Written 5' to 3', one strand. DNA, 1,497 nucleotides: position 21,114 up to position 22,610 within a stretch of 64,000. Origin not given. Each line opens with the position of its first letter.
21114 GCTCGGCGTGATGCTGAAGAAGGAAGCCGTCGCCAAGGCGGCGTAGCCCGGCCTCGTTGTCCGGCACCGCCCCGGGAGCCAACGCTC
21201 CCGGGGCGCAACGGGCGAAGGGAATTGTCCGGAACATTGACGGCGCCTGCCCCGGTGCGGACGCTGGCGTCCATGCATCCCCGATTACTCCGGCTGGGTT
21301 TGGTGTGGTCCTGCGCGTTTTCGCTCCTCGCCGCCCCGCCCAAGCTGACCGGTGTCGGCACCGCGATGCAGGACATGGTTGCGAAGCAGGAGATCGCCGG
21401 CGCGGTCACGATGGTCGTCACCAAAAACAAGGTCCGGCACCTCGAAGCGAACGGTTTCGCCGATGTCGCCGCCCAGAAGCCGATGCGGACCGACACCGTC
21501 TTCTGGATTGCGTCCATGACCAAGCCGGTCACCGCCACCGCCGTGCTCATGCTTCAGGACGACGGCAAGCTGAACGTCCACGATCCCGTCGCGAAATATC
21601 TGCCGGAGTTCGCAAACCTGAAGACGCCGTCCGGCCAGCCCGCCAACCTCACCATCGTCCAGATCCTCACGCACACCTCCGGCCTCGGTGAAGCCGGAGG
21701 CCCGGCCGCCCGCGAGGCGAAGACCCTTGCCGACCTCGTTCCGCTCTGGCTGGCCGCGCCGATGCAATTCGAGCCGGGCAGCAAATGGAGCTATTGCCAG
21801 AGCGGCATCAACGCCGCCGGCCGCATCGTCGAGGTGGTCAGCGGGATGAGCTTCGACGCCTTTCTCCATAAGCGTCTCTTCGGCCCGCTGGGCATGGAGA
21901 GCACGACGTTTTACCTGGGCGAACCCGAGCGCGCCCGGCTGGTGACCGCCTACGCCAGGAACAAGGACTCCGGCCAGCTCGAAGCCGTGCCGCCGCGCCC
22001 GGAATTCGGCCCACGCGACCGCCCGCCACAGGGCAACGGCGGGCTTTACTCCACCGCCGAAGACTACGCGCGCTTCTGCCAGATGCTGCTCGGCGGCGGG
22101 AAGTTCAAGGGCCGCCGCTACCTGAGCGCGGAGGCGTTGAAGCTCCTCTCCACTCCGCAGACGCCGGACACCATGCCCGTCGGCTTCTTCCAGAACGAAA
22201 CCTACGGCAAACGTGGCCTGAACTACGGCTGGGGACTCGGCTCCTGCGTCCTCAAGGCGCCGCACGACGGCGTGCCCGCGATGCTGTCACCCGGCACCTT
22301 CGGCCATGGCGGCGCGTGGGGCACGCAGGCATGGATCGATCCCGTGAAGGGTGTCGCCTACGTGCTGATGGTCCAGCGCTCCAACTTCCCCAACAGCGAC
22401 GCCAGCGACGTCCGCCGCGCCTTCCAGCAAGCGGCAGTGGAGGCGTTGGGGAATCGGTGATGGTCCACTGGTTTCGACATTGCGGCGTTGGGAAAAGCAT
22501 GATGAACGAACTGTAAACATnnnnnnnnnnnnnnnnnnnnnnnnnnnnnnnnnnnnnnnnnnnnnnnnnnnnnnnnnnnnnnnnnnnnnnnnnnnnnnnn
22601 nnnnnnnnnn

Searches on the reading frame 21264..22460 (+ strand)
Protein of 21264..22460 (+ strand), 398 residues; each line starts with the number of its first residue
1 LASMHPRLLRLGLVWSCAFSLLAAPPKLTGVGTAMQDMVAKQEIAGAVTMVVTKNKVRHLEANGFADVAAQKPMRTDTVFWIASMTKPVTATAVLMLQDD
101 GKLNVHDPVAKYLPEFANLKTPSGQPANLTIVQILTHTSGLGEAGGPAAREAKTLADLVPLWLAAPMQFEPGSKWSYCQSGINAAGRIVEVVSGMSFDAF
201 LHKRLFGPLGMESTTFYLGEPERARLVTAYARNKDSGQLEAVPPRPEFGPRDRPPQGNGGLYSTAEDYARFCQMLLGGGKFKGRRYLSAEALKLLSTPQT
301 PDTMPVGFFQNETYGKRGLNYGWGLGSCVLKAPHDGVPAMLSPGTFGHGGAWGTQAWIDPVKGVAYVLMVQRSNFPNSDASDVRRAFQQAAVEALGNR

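Call 6: search_protein_families(library=pfam, proteins=[window:21264-22460:+], max_evalue=0.01)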
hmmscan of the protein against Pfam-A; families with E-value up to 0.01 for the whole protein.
window:21264-22460:+ (398 aa): 1 family
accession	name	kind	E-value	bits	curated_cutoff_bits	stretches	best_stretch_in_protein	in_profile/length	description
PF00144.29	Beta-lactamase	-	1.1e-75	255.3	27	1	34-390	4-328/329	Beta-lactamase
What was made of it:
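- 21264..22460 (+): Beta-lactamase-family serine hydrolase gene, the native downstream neighbour of SPFH. Pfam Beta-lactamase E = 1.1e-75 (call 6).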

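Call 51: search_protein_families(library=ncbifam, proteins=[window:21264-22460:+], max_evalue=0.001)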
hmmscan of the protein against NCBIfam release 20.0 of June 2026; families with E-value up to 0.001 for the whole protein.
window:21264-22460:+ (398 aa): 48 families (the best 25 are shown)
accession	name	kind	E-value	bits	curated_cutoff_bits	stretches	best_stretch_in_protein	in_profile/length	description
NF052559.1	MthAcHydAcmB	equivalog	1.3e-38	132.8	550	1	36-297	15-291/391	methyl acetate hydrolase AcmB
NF007943.0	PRK10662.1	equivalog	2.2e-28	98.9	266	1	39-376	44-360/380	D-alanyl-D-alanine-carboxypeptidase/endopeptidase AmpH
NF002968.0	PRK03642.1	equivalog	6e-23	81.4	385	2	62-216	80-242/432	penicillin binding protein PBP4B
NF033085.1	bla_class_C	equivalog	5.2e-20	71.5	415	1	31-234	8-203/356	class C beta-lactamase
NF041665.1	blaPSZ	exception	7.8e-20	71.2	850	1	12-231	12-219/379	PSZ family class C beta-lactamase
NF012102.1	blaDHA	exception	1.9e-18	66.7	800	1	29-232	29-222/379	DHA family class C beta-lactamase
NF045671.1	blaPNC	exception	3.2e-18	65.8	750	1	33-277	51-277/401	PNC family class C beta-lactamase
NF000185.2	BlaEC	exception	1.9e-16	60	850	1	16-234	12-223/377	BlaEC family class C beta-lactamase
NF050810.1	blaCHC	exception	3.2e-16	59.2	780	1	6-233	6-224/387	CHC family extended-spectrum class C beta-lactamase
NF012173.1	CMY2-MIR-ACT-EC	exception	6.2e-16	58.2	680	1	12-233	9-226/380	CMY2/MIR/ACT/EC family class C beta-lactamase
NF038238.1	blaBUT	exception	1.9e-15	56.9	850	1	12-230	9-225/383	BUT family class C beta-lactamase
NF009622.0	PRK13128.1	equivalog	2.9e-15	55.8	443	1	40-241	18-216/518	D-aminopeptidase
NF000187.3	BlaMIR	exception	3.4e-15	56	882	1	18-234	15-227/381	MIR family cephalosporin-hydrolyzing class C beta-lactamase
NF040478.1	blaLAQ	exception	8.2e-15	54.6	850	1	19-223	15-215/380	LAQ family class C beta-lactamase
NF038269.1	lipase_LipE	equivalog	1.2e-14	54.3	750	1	51-150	57-153/407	lipase LipE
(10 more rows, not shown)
